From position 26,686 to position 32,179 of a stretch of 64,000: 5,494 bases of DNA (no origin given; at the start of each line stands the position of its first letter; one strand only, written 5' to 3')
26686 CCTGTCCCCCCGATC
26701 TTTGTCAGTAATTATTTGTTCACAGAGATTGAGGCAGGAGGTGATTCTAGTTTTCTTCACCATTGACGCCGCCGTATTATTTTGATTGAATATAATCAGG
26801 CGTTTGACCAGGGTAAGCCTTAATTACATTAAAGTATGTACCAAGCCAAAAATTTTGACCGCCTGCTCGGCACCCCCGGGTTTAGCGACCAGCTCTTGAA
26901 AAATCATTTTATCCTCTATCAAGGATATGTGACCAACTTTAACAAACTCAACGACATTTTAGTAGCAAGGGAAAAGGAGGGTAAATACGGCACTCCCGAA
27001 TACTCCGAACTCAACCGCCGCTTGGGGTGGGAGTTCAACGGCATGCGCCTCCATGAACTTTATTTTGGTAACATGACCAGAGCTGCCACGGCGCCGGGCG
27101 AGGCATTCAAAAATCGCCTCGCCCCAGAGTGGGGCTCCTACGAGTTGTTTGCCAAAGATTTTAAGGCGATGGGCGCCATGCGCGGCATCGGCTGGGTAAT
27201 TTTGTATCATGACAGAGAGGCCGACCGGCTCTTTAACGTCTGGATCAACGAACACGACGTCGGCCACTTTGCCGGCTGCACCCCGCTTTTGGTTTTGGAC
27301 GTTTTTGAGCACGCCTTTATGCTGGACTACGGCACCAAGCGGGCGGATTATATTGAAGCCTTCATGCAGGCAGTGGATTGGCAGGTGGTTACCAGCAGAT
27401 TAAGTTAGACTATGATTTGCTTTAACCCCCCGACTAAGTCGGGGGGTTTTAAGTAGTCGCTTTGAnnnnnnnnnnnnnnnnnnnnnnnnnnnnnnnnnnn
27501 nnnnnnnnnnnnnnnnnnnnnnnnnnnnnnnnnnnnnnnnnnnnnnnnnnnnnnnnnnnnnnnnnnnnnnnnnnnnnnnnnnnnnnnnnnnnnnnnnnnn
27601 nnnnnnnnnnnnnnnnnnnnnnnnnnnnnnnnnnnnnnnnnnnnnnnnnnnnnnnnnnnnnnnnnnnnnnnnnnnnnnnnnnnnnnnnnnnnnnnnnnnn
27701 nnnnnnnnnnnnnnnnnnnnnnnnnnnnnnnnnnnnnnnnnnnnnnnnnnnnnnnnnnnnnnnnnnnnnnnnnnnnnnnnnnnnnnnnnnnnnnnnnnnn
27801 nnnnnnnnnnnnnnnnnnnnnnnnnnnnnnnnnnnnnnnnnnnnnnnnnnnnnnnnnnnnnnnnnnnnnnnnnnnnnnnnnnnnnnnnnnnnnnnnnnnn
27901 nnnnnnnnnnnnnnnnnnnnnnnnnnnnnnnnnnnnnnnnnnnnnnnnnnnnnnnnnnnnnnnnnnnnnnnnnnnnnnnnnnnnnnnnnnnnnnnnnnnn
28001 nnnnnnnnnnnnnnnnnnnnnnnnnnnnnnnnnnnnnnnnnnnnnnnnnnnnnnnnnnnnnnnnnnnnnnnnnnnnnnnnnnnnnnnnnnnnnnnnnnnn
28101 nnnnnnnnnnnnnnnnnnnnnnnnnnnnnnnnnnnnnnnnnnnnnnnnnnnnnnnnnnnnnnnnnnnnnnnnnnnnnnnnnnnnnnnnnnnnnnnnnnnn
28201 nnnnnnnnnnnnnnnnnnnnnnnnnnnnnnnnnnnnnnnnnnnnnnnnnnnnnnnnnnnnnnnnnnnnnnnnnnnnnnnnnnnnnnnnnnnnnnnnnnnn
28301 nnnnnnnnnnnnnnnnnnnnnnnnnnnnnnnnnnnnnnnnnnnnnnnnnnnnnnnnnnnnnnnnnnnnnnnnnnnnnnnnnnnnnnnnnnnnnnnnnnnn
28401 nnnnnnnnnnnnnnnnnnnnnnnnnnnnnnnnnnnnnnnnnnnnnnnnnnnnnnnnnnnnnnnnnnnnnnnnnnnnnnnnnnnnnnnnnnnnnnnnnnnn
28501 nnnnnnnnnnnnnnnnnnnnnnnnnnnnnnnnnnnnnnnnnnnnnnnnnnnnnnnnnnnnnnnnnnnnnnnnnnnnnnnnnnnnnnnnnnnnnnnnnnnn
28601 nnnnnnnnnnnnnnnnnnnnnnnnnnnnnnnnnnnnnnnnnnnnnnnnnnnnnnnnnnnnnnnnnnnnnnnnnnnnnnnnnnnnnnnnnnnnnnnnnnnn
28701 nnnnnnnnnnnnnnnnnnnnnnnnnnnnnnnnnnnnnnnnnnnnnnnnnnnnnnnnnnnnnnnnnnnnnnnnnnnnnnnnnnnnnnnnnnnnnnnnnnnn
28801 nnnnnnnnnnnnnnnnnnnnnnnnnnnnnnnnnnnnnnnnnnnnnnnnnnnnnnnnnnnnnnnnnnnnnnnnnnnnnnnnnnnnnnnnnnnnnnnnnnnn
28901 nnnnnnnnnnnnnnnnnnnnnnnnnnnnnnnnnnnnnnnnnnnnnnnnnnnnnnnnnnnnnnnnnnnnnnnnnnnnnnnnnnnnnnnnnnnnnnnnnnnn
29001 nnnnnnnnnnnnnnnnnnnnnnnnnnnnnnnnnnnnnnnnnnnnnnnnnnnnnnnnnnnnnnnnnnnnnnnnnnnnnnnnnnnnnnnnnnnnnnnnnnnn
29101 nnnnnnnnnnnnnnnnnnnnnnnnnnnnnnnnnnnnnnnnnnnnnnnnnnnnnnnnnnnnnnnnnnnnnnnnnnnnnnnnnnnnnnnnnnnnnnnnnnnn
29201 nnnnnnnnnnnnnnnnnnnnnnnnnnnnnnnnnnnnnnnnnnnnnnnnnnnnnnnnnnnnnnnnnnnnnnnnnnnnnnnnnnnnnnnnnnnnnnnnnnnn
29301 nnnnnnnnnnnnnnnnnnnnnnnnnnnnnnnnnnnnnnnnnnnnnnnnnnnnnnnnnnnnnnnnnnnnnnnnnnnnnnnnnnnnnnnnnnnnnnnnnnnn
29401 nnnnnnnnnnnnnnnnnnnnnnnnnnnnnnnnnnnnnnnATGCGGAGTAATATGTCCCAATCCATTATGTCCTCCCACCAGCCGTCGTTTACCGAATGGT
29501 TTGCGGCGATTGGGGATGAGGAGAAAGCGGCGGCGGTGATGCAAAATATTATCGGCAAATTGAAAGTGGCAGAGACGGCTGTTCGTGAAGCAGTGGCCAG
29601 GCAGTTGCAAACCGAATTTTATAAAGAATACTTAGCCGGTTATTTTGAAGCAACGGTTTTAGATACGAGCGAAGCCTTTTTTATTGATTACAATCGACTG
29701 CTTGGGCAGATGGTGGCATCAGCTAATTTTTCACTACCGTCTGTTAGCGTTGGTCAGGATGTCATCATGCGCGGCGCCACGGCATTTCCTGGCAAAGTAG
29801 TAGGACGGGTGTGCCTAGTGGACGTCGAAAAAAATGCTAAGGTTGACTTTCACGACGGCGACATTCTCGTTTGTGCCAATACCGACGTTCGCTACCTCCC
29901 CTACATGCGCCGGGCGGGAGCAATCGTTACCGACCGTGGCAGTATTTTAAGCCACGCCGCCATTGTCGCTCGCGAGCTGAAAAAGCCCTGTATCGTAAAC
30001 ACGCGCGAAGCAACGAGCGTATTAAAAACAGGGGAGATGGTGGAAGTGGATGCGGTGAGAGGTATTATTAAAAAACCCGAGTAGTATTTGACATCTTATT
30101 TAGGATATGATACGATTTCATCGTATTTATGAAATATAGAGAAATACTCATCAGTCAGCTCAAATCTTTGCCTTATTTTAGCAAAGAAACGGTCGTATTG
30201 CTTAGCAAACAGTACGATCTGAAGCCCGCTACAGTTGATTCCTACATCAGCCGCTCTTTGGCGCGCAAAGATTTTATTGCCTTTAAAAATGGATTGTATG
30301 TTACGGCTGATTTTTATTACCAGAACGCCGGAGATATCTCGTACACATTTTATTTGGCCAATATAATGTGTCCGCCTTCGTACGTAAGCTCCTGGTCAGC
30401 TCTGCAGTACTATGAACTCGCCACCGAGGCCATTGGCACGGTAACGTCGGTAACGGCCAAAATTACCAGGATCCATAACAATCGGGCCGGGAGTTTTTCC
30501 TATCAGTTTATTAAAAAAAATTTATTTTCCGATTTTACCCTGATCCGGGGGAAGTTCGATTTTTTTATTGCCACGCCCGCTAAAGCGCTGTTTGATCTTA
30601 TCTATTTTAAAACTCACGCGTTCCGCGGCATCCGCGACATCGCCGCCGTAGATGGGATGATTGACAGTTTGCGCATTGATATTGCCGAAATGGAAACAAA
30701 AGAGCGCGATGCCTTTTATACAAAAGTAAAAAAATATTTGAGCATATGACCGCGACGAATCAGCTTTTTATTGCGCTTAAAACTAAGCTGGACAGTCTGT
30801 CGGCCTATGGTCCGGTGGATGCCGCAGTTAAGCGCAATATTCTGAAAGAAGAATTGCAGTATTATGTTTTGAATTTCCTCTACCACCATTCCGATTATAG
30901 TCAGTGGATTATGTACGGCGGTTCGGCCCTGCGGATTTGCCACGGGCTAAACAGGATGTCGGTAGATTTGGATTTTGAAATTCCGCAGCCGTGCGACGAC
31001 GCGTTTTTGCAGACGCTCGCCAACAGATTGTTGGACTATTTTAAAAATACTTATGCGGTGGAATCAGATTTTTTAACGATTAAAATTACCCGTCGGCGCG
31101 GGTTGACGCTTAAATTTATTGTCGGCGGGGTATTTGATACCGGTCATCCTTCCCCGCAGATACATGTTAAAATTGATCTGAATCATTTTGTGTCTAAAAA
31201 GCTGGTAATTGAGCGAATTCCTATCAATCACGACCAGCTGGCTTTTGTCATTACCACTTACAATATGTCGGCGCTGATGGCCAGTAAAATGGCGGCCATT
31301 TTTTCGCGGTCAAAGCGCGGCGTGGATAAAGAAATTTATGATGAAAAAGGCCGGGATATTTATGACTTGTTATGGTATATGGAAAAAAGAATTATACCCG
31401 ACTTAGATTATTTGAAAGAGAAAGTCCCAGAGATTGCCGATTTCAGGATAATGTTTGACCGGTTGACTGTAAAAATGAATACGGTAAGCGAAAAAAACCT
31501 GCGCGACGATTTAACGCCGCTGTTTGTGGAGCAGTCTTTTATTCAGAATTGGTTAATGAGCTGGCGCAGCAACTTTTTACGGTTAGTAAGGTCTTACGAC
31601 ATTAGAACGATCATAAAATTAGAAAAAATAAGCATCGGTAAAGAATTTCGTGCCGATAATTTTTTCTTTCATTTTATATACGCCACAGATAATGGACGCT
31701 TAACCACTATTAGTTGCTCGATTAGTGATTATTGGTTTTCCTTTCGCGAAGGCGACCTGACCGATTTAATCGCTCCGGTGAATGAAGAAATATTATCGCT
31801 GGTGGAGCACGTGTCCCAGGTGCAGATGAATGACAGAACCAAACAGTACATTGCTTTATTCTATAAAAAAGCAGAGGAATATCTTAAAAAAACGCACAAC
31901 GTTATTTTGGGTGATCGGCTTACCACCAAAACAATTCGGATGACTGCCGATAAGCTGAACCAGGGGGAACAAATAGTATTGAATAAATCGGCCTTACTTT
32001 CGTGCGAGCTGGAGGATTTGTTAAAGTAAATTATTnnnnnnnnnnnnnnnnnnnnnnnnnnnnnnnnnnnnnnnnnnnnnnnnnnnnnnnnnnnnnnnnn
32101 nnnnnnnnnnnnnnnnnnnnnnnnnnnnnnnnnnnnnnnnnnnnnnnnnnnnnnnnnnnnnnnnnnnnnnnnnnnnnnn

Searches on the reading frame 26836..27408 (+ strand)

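Call 86: search_protein_families(library=pfam, proteins=[window:26836-27408:+], max_evalue=0.00001)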
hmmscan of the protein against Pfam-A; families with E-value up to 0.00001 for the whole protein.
window:26836-27408:+ (190 aa): 1 family
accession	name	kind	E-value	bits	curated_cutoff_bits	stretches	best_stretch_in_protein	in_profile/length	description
PF02777.23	Sod_Fe_C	-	2.2e-25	89.1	20.9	1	89-188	3-102/102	Iron/manganese superoxide dismutases, C-terminal domain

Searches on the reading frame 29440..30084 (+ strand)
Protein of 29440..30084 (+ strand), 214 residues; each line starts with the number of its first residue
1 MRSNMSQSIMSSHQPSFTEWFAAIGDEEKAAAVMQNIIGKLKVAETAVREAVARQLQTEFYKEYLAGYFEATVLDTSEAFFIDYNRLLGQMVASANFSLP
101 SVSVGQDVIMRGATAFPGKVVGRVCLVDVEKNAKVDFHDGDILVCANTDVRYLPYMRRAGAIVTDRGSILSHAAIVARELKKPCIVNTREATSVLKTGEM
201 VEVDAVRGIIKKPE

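Call 86: search_protein_families(library=pfam, proteins=[window:29440-30084:+], max_evalue=0.00001)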
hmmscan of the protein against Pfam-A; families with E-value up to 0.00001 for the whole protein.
window:29440-30084:+ (214 aa): 1 family
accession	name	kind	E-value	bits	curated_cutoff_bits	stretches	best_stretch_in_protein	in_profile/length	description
PF00391.29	PEP-utilizers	-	3.1e-24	84.8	23.1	1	138-208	2-72/72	PEP-utilising enzyme, mobile domain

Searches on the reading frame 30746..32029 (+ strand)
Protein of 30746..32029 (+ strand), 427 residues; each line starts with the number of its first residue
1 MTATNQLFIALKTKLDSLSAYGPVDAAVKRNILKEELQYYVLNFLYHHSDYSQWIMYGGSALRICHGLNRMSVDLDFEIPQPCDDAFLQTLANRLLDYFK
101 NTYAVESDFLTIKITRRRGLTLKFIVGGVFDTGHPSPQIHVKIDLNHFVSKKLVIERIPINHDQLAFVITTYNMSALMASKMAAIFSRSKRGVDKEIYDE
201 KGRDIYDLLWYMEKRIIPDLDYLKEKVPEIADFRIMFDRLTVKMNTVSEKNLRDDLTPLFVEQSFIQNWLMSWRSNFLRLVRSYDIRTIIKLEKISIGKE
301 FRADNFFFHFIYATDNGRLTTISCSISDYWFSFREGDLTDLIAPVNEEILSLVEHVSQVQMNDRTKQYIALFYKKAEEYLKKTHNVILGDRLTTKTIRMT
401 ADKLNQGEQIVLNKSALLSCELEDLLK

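Call 86: search_protein_families(library=pfam, proteins=[window:30746-32029:+], max_evalue=0.00001)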
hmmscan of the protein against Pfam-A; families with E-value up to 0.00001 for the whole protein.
window:30746-32029:+ (427 aa): 1 family
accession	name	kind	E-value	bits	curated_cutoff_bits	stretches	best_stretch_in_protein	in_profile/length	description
PF08843.17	AbiEii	-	2.8e-21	77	22.5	1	46-249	4-192/238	Nucleotidyl transferase AbiEii toxin, Type IV TA system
